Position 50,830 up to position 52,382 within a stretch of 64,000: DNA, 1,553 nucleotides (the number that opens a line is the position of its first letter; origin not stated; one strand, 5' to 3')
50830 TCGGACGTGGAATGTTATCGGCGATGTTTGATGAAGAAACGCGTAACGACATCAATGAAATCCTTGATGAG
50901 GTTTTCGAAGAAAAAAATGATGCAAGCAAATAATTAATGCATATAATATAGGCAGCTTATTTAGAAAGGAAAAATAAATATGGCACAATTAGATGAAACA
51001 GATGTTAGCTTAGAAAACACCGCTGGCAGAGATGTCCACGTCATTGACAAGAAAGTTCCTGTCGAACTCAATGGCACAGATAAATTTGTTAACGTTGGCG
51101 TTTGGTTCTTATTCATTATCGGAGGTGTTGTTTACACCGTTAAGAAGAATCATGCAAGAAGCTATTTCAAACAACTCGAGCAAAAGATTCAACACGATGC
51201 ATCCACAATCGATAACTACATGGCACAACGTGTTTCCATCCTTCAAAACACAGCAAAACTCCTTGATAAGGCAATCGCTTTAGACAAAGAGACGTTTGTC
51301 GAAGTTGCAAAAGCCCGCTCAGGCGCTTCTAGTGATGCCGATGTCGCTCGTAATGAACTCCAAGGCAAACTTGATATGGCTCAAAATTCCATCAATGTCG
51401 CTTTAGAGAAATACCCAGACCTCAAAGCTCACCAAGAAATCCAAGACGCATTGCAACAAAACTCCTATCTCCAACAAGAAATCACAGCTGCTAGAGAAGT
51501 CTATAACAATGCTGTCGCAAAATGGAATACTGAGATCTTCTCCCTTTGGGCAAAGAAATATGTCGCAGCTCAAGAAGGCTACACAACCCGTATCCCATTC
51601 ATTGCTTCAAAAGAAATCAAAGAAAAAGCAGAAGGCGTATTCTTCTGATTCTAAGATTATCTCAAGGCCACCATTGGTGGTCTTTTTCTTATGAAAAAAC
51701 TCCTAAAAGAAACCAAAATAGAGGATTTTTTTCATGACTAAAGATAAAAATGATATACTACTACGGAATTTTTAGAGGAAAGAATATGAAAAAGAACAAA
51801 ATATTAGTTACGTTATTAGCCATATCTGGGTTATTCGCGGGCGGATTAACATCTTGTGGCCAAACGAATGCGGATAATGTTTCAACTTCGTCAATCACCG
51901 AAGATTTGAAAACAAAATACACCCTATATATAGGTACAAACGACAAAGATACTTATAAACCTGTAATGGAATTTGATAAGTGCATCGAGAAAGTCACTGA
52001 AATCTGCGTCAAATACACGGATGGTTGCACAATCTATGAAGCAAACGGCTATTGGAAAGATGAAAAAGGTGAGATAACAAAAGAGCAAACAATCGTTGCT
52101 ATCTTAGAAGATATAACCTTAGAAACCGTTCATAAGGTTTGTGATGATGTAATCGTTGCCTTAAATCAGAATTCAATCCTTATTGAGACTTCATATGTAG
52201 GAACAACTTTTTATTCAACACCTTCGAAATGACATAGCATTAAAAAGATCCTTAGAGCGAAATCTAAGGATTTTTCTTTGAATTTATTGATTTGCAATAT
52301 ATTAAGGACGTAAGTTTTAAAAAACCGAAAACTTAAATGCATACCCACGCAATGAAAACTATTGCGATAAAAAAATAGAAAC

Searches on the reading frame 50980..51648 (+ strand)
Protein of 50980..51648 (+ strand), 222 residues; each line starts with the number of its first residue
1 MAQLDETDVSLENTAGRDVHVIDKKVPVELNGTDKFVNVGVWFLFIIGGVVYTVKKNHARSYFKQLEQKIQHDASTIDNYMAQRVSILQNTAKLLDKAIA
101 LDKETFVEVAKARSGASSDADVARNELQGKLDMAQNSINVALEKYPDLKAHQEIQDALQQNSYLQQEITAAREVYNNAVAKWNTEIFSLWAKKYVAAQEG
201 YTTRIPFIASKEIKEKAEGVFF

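Call 8: search_protein_families(library=pfam, proteins=[window:50980-51648:+], max_evalue=0.01)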
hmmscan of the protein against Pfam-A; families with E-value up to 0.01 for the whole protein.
window:50980-51648:+ (222 aa): 1 family
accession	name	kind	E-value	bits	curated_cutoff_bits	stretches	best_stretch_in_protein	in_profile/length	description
PF04011.17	LemA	-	6.6e-20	71.9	26.2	1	75-216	3-143/149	LemA family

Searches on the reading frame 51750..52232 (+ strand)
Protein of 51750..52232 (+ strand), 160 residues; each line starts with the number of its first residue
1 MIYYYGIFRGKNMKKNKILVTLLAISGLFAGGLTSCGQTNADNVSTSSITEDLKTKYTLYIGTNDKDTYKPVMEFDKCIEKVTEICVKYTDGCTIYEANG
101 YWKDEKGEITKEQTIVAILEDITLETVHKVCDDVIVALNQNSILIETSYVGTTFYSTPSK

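Call 8: search_protein_families(library=pfam, proteins=[window:51750-52232:+], max_evalue=0.01)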
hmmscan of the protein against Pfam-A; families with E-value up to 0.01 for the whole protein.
window:51750-52232:+ (160 aa): 2 families
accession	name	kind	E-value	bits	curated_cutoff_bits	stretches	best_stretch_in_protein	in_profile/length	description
PF12098.13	DUF3574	-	4.2e-08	33.4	25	1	57-145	2-94/103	Protein of unknown function (DUF3574)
PF16774.11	Dit_N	-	0.0036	18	25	1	22-124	24-126/129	Distal tail protein, N-terminal domain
